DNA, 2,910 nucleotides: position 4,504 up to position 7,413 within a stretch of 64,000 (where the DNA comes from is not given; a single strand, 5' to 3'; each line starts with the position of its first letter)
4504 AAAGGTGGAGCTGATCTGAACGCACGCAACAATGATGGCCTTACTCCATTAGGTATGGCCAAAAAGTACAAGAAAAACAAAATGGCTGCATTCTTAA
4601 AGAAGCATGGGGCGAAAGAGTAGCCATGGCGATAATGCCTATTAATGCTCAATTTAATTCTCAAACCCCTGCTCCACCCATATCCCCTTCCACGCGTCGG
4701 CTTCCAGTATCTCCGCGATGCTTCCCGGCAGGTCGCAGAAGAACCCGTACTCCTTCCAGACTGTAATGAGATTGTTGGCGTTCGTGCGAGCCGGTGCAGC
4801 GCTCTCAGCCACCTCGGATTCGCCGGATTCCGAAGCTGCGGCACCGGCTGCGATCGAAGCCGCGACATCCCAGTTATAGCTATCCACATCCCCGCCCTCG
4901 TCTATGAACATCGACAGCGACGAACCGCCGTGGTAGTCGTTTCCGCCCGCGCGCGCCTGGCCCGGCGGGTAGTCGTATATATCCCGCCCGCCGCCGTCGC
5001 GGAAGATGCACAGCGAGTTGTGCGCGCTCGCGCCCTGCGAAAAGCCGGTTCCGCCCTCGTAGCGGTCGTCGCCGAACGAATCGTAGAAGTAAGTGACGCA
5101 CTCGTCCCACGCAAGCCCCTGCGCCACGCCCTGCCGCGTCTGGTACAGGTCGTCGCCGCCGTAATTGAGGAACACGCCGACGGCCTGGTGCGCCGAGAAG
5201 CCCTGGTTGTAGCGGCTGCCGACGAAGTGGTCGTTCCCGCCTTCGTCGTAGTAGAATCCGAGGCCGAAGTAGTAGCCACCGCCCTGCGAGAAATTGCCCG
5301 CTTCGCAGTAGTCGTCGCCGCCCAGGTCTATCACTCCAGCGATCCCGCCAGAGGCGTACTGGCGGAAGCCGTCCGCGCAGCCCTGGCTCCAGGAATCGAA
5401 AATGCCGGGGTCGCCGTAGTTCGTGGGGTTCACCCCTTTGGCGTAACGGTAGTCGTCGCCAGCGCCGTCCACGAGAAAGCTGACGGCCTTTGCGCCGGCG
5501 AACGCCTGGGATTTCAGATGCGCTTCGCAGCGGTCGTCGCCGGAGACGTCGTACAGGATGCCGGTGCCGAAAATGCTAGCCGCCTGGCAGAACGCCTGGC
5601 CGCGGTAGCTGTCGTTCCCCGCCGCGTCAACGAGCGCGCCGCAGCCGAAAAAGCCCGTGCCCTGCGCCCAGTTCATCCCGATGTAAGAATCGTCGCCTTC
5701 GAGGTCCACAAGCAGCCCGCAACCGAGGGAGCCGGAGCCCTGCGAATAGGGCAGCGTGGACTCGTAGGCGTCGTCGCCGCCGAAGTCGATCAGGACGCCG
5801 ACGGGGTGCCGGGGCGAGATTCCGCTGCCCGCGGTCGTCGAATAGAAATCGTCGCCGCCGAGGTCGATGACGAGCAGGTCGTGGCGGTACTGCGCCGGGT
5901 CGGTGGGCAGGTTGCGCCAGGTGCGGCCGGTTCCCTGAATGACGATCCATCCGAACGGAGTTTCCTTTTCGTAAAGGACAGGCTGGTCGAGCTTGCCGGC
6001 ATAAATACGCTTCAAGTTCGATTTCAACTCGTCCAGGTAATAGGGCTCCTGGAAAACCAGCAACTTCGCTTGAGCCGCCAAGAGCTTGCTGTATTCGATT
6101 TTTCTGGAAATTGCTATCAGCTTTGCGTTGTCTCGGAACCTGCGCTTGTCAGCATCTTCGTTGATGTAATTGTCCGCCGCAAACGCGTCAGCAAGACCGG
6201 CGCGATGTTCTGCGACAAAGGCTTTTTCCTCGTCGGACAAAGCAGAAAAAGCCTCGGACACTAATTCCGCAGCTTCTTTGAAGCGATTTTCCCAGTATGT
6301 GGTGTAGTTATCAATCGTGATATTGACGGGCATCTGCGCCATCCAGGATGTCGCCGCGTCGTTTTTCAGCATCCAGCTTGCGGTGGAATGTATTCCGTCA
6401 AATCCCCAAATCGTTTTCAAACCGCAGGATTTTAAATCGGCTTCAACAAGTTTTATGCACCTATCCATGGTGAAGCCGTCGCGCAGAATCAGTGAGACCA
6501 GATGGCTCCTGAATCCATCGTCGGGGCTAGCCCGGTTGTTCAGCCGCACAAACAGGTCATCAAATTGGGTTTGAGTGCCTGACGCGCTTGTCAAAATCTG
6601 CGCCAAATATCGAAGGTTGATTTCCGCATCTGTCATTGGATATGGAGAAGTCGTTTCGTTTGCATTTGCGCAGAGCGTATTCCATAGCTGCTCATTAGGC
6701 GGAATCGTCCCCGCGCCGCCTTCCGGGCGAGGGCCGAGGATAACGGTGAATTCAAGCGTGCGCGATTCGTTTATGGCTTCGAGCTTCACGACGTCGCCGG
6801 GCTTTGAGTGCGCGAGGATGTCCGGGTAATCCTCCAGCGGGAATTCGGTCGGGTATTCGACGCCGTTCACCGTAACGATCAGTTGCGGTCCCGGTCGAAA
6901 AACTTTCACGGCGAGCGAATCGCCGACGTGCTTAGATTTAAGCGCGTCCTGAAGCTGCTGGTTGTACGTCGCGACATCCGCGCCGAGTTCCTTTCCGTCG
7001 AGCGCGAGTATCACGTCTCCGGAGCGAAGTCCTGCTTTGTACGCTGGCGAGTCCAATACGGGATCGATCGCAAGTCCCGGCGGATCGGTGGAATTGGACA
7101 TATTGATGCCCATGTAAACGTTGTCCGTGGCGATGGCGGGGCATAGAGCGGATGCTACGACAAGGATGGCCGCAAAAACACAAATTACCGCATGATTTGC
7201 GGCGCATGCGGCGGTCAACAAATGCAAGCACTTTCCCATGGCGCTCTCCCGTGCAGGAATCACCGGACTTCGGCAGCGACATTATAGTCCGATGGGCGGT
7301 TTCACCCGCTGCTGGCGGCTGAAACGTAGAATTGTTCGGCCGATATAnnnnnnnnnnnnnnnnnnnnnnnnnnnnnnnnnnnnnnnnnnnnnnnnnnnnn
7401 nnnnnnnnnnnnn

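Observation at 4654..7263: Secreted PDZ protein with about 12 tandem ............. repeats; an apparently unnamed beta-solenoid repeat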

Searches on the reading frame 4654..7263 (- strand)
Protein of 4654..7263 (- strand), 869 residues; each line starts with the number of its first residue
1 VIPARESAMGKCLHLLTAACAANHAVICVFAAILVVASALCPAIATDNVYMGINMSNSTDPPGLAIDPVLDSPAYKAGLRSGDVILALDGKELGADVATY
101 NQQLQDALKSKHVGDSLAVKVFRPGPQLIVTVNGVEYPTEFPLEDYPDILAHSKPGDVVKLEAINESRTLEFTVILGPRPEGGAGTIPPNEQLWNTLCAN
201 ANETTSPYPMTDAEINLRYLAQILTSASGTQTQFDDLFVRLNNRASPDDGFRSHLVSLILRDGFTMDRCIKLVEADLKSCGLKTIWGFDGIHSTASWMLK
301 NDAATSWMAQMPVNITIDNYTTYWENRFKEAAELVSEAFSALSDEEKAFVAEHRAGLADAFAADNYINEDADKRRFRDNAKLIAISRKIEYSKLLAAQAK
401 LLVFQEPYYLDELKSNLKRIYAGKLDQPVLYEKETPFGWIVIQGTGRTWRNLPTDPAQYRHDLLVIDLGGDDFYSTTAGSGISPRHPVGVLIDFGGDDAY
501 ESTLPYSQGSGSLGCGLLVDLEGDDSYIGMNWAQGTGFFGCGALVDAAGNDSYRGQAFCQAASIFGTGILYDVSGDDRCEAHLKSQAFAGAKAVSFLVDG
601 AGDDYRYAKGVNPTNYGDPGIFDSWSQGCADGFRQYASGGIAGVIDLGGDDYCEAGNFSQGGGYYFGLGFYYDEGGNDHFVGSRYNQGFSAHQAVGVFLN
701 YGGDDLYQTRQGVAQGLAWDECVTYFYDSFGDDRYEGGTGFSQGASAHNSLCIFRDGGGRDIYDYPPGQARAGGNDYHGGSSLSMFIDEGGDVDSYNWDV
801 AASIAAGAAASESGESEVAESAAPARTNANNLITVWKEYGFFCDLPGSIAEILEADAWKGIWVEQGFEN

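Call 5: search_protein_families(library=pfam, proteins=[window:4654-7263:-], max_evalue=1)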
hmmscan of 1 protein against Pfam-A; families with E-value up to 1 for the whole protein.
window:4654-7263:- (869 aa): 3 families
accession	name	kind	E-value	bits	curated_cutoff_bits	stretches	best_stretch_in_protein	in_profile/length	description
PF13180.12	PDZ_2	-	9.6e-11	42.3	27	1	50-132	2-78/80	PDZ domain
PF17820.7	PDZ_6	-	6.2e-08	32.7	27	1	71-111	8-42/54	PDZ domain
PF00595.29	PDZ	-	0.0033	18.2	23.2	1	50-93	11-57/81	PDZ domain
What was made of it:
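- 6730..7122 (-): PDZ domain (aa 48-178) with a conserved Y-[LIM]-G-[IVL] carboxylate-binding loop (YMGI, aa 50-53). Pfam PDZ_2 E 9.6e-11, PDZ_6 E 6e-8 (call 5).
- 5992..6708 (-): All-helical domain (aa 186-424), part of the conserved core. Motifs: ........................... and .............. No Pfam match (call 5).
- On PDZ domain (Pfam PF13180/PF17820): PDZ_2 42.3 bits (cutoff 27), PDZ_6 32.7 bits (cutoff 27) (call 5).
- On HtrA / Ctp PDZ proteases: No peptidase Pfam domain (call 5).
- On RTX / HemolysinCabind (PF00353): No Pfam match at E<=1 (call 5).
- Checked: PDZ: PF13180, E 9.6e-11, 42.3 bits against a cutoff of 27, aa 50-132 (call 5).
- No HemolysinCabind match (call 5).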

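Call 6: search_protein_families(library=ncbifam, proteins=[window:4654-7263:-], max_evalue=1)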
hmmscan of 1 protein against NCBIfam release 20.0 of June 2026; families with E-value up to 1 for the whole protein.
window:4654-7263:- (869 aa): 16 families
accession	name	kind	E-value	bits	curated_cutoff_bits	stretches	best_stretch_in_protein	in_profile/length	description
NF041521.1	HhoA_HhoB_HtrA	equivalog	4.9e-07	29.3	450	1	64-134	265-331/335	HhoA/HhoB/HtrA family serine endopeptidase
TIGR02037.1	degP_htrA_DO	subfamily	9.2e-07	28.1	416.2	1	70-133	268-326/434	Do family serine endopeptidase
NF041199.1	trx7_PDZ_seleno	equivalog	4e-05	22.7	300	1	73-131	332-387/390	Trx7/PDZ domain-containing (seleno)protein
TIGR00225.1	prc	subfamily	0.00023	20.3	218.6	1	64-110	65-108/335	C-terminal processing peptidase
NF045589.1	Cterm_S41_CtpB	exception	0.001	17.8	633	1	53-124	121-189/416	carboxyl-terminal processing protease CtpB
NF047968.1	SerProtHtrA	equivalog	0.0013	18.1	470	1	69-132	297-355/357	serine protease HtrA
NF040960.1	MamE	equivalog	0.0017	17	800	1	70-127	476-528/659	magnetosome formation protease MamE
NF045590.1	Cterm_S41_CtpC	exception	0.0067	15.2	665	1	51-93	118-161/418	carboxyl-terminal processing protease CtpC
TIGR02038.1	protease_degS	equivalog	0.0079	15.4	422.95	1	67-133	286-345/351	outer membrane-stress sensor serine endopeptidase DegS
NF052377.1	lmo1851_S41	exception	0.016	13.9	725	1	66-102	123-159/468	lmo1851 family serine protease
NF008189.1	PRK10942.1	equivalog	0.027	12.9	720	1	71-132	323-379/477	serine endoprotease DegP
NF008147.1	PRK10898.1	equivalog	0.032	13.4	408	1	61-138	278-351/352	outer membrane-stress sensor serine endopeptidase DegS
NF007526.1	PRK10139.1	equivalog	0.077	11.7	756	1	71-132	301-357/456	serine endoprotease DegQ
TIGR00054.1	TIGR00054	equivalog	0.089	11.6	147.55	1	71-130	212-265/421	RIP metalloprotease RseP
NF045588.1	Cterm_S41_CtpA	exception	0.13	11.1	625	1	65-92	128-155/401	carboxyl-terminal processing protease CtpA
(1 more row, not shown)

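Call 9: search_solved_structures(query=window:4654-7263:-, max_evalue=1)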
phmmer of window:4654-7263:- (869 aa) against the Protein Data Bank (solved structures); distinct sequences matched with E-value up to 1: 43.
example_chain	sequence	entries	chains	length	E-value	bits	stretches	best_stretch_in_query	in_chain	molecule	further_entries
22kg_A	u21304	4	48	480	5.4e-05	24.6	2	61-96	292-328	Probable periplasmic serine endoprotease DegP-like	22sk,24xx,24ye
4c2h_A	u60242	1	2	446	0.0067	17.7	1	47-171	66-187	CARBOXY-TERMINAL PROCESSING PROTEASE CTPB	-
4c2e_A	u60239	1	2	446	0.0073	17.6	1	50-171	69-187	CARBOXY-TERMINAL PROCESSING PROTEASE CTPB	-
6jjk_A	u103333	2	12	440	0.012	16.8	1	67-131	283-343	Periplasmic serine endoprotease DegP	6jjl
4c2f_A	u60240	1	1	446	0.013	16.7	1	50-153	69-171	CARBOXY-TERMINAL PROCESSING PROTEASE CTPB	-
2zle_A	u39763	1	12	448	0.013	16.7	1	67-131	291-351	Protease do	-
1ky9_A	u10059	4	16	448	0.013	16.7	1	67-131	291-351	PROTEASE DO | Periplasmic serine endoprotease DegP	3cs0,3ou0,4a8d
4c2c_A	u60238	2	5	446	0.014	16.7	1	50-153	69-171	CARBOXY-TERMINAL PROCESSING PROTEASE CTPB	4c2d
4c2g_A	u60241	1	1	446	0.014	16.7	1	50-153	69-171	CARBOXY-TERMINAL PROCESSING PROTEASE CTPB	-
3mh5_A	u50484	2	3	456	0.014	16.6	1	67-131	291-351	Protease do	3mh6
3mh4_A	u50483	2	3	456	0.014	16.6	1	67-131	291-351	Protease do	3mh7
3otp_A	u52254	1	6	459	0.014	16.6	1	67-131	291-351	Protease do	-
6jjo_A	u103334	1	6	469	0.015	16.5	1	68-131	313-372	Periplasmic serine endoprotease DegP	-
2pzd_A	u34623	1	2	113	0.044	15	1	68-93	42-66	Serine protease HTRA2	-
7rqh_A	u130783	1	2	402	0.19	12.9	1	60-121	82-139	Probable carboxyl-terminal protease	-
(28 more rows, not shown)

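Call 10: find_homologous_proteins(query=window:4654-7263:-)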
Query window:4654-7263:- (869 aa): 59 proteins with E <= 0.001 among 8000 candidates.
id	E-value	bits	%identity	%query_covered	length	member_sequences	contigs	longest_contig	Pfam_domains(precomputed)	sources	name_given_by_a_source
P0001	0.0e+0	1904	100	94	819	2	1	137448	PF17820.8,PF13180.13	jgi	jgi:hypothetical protein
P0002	2.9e-297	1007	54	96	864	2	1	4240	PF13180.13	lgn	-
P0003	3.6e-285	967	53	98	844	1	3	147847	-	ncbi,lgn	-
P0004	1.6e-282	958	55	95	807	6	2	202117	PF17820.8,PF13180.13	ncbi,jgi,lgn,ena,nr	ncbi:PDZ domain-containing protein [bacterium]|nr:PDZ domain-containing protein [bacterium]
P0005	4.8e-270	917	52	96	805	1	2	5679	PF17820.8,PF00595.30,PF13180.13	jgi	jgi:hypothetical protein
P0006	6.8e-243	827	48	96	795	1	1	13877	PF17820.8,PF13180.13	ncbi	-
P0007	7.2e-238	810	49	97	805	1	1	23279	PF17820.8,PF13180.13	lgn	-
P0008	1.5e-229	783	47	97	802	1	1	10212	PF17820.8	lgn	-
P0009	3.7e-225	768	48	94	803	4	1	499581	PF17820.8,PF13180.13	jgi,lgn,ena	-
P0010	5.1e-222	758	46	96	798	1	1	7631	PF17820.8,PF13180.13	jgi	-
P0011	4.8e-221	754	47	94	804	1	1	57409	PF17820.8,PF00595.30,PF13180.13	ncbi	ncbi:MAG: PDZ domain-containing protein [bacterium]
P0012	1.5e-220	753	47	94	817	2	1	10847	PF17820.8,PF13180.13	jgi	-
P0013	2.0e-219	749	47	94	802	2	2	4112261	PF17820.8,PF00595.30,PF13180.13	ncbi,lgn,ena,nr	ncbi:MAG: PDZ domain-containing protein [Planctomycetales bacterium]|nr:PDZ domain-containing protei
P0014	1.1e-216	740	47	95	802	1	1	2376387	PF17820.8,PF00595.30,PF13180.13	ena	-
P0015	3.0e-214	732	46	97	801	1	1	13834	PF17820.8,PF13180.13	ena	-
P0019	4.5e-111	391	37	87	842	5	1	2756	PF17820.8,PF00595.30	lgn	-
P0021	1.3e-80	290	37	60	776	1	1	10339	PF17820.8,PF00595.30,PF13180.13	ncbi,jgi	ncbi:MAG: PDZ domain-containing protein [Planctomycetota bacterium]|jgi:hypothetical protein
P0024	1.7e-52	197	37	42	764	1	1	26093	PF17820.8,PF00595.30,PF13180.13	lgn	-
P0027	5.0e-49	185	37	40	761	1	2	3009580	PF13180.13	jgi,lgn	jgi:hypothetical protein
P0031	2.2e-39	153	26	86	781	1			PF17820.8,PF00595.30,PF13180.13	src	-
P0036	2.0e-35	140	33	48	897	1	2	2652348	PF13646.13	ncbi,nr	ncbi:MAG: HEAT repeat domain-containing protein [Fimbriimonadaceae bacterium]|nr:HEAT repeat domain-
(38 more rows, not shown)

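Call 16: search_protein_families(library=pfam, alignment_id=A2, max_evalue=0.01)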
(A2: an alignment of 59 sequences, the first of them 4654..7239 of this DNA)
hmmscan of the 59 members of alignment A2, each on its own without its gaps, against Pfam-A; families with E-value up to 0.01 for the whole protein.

A. member 1, window:4654-7239:- (861 aa): 3 families
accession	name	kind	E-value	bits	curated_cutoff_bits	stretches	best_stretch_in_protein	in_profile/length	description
PF13180.12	PDZ_2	-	9.4e-11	42.3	27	1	42-124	2-78/80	PDZ domain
PF17820.7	PDZ_6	-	6.1e-08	32.7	27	1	63-103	8-42/54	PDZ domain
PF00595.29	PDZ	-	0.0032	18.2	23.2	1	42-85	11-57/81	PDZ domain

B. families by the number of members that match (of 59 scanned): 8 families
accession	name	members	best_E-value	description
PF13180.12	PDZ_2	22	5.6e-14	PDZ domain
PF17820.7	PDZ_6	19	2.5e-10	PDZ domain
PF13646.12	HEAT_2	17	8.9e-18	HEAT repeats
PF00595.29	PDZ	16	4.6e-08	PDZ domain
PF02985.28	HEAT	5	1.3e-06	HEAT repeat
PF03130.22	HEAT_PBS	3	2.6e-05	PBS lyase HEAT-like repeat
PF13371.12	TPR_9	1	1.9e-05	Tetratricopeptide repeat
PF23914.1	TPR_CcmH_CycH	1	0.0089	Cytochrome c-type biogenesis protein H TPR domain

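Call 17: search_solved_structures(query=A2, max_evalue=10)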
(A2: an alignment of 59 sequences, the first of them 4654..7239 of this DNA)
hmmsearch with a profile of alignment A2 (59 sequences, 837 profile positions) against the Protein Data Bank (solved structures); distinct sequences matched with E-value up to 10: 74 (the best 60 are shown).
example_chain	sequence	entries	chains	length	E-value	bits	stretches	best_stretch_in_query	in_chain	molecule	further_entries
9sah_A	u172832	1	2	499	2.4e-34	122.1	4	683-829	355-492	E4-NB2 synthetic fusion protein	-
6fsq_A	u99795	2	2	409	1.8e-25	92.8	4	679-786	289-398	alphaRep A3_bGFPD | A3_bGFPD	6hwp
4zv6_A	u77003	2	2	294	1.7e-24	89.5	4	678-786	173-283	AlphaRep-7 | alpha-Rep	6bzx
6ft5_A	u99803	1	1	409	3.1e-24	88.7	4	679-786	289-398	alphaRep A3_A3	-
4xl5_C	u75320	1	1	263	1e-17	67.2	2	672-775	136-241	bGFP-A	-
6gwc_C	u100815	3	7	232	2.6e-17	65.8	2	677-787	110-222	iE5 ALPHAREP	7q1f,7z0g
7p0h_A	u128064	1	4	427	6.7e-15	57.8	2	677-787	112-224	Helicobacter pylori ComF fused to an artificial alphaREP crystallization helper (named B2)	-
6gx7_E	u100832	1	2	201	5.9e-14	54.7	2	678-787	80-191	iiiA5 ALPHAREP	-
8aw4_A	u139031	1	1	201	4.1e-13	51.9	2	679-787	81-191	ALPHAREP bB-E3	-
3ltj_A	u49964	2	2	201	5.6e-12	48.1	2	679-787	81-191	AlphaRep-4 | bA3-2: binder of A3 protein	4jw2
3ltm_A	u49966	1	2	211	1e-11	47.3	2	678-787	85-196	Alpha-Rep4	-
9rhz_A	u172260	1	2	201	1e-10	43.9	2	684-766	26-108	ALPHAREP bE5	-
6veh_A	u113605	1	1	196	1.5e-10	43.5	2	679-789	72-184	HEAT repeat domain-containing protein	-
9t1m_A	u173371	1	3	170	1.8e-09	39.8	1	682-817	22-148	Alpha Rep E4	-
6gwd_G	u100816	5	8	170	3.2e-09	39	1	665-787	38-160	iiH5 ALPHAREP | iih5 Alpha Repeating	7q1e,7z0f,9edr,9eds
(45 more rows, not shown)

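Call 23: find_encoding_contigs(protein=P0013, flank=8000, max_places=2)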
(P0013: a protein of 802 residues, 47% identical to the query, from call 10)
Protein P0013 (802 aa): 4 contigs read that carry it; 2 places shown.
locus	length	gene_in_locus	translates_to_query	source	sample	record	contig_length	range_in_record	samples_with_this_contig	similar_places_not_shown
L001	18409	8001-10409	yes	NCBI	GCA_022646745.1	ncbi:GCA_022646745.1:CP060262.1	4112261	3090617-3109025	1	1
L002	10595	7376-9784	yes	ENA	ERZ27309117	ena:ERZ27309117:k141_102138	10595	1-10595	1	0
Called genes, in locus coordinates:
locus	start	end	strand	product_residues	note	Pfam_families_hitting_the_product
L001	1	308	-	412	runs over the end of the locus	PF12704:MacB_PCD, PF02687:FtsX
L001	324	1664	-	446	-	PF25917:BSH_RND, PF25984:BSH_YknX (weak), PF25876:HH_MFP_RND (weak), PF25954:Beta-barrel_RND_2, PF25990:Beta-barrel_YknX (weak)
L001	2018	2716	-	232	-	PF04893:Yip1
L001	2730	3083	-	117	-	PF01106:NifU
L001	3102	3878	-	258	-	PF12844:HTH_19 (weak), PF13560:HTH_31, PF01381:HTH_3, PF13443:HTH_26 (faint), PF00717:Peptidase_S24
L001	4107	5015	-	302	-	PF01790:LGT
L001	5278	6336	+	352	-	PF00154:RecA_N, PF06745:ATPase (faint), PF08423:Rad51, PF27531:MT3502_N (weak), PF21096:RecA_C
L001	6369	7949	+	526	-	PF12072:RNase_Y_N, PF00013:KH_1 (weak), PF22891:KH_PNO1_2nd, PF01966:HD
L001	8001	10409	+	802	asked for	PF00595:PDZ (weak), PF13180:PDZ_2, PF17820:PDZ_6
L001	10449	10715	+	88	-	-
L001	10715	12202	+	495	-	PF01425:Amidase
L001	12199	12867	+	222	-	PF00535:Glycos_transf_2, PF12804:NTP_transf_3 (weak)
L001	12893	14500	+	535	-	PF00795:CN_hydrolase, PF02540:NAD_synthase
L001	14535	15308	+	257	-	PF04367:DUF502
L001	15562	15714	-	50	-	-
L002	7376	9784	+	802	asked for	PF00595:PDZ (weak), PF13180:PDZ_2, PF17820:PDZ_6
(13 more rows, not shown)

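Call 24: find_encoding_contigs(protein=P0004, flank=8000, max_places=2)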
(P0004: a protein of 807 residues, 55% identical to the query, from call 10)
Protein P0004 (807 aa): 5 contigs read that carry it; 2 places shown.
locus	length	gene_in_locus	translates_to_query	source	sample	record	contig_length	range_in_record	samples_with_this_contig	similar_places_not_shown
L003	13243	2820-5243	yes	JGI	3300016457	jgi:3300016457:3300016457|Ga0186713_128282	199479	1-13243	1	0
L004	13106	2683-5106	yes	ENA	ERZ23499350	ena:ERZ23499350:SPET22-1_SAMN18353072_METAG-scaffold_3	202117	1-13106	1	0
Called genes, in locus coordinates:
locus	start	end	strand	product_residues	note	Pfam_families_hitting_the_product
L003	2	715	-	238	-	?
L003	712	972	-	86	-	-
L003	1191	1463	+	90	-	-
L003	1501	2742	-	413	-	PF01041:DegT_DnrJ_EryC1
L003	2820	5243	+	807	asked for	PF13180:PDZ_2 (weak), PF17820:PDZ_6 (weak)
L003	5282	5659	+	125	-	PF01909:NTP_transf_2, PF18765:Polbeta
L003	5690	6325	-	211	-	PF02325:CCB3_YggT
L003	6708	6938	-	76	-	PF04014:MazE_antitoxin (weak)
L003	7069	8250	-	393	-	PF00155:Aminotran_1_2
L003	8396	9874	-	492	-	PF01743:PolyA_pol, PF12627:PolyA_pol_RNAbd (weak)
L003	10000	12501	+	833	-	PF03483:B3_4, PF03484:B5, PF17759:tRNA_synthFbeta, PF03147:FDX-ACB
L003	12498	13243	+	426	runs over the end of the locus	PF00383:dCMP_cyt_deam_1, PF01872:RibD_C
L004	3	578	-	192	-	?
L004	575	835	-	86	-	-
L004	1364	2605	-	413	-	PF01041:DegT_DnrJ_EryC1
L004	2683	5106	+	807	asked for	PF13180:PDZ_2 (weak), PF17820:PDZ_6 (weak)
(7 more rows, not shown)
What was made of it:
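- Tried and rejected: DegT is divergent here and in the closest relative examined (call 24).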

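Call 26: find_encoding_contigs(protein=P0036, flank=8000, max_places=1)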
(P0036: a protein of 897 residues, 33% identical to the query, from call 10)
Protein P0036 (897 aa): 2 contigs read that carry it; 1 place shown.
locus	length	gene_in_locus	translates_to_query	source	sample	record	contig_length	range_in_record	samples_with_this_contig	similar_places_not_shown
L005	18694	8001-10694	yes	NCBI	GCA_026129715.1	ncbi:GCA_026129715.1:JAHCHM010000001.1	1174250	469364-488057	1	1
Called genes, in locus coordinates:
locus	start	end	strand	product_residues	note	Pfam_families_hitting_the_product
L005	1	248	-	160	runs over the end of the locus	-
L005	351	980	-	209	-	-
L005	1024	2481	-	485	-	PF00672:HAMP, PF00512:HisKA, PF02518:HATPase_c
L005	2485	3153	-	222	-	PF00072:Response_reg, PF00486:Trans_reg_C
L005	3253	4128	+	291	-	-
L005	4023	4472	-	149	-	-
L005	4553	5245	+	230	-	-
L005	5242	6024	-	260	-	PF01975:SurE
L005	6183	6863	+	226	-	PF04892:VanZ-LLP1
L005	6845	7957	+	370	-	-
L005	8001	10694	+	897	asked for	PF13646:HEAT_2 (weak)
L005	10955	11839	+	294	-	-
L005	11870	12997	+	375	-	PF00988:CPSase_sm_chain, PF00117:GATase, PF07722:Peptidase_C26 (faint)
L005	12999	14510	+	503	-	PF25596:CPSase_L_D1, PF02786:CPSase_L_D2, PF02787:CPSase_L_D3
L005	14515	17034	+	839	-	PF02838:Glyco_hydro_20b (weak)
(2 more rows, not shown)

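Call 27: find_encoding_contigs(protein=P0027, flank=8000, max_places=1)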
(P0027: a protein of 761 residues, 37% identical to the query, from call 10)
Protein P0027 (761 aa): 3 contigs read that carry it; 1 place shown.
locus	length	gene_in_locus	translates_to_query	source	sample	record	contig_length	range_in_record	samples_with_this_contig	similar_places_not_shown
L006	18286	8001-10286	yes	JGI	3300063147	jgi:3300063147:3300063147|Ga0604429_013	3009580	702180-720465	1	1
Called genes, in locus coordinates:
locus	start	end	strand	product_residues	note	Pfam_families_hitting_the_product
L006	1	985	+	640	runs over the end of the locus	-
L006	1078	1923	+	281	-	PF05690:ThiG, PF01070:FMN_dh (faint)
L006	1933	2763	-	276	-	PF03781:FGE-sulfatase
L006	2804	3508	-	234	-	PF00106:adh_short, PF08659:KR, PF13561:adh_short_C2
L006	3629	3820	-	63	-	-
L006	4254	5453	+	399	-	PF13481:AAA_25, PF06745:ATPase (weak)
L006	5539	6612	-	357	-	PF13588:HSDR_N_2 (weak), PF04313:HSDR_N (weak)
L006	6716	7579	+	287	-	-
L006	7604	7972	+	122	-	PF00893:Multi_Drug_Res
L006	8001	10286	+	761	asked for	PF13180:PDZ_2 (weak)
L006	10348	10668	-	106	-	-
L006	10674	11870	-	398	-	PF00108:Thiolase_N, PF02803:Thiolase_C, PF22691:Thiolase_C_1 (faint)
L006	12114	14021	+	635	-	PF01391:Collagen, PF13884:Peptidase_S74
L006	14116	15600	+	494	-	-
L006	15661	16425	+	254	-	PF02517:Rce1-like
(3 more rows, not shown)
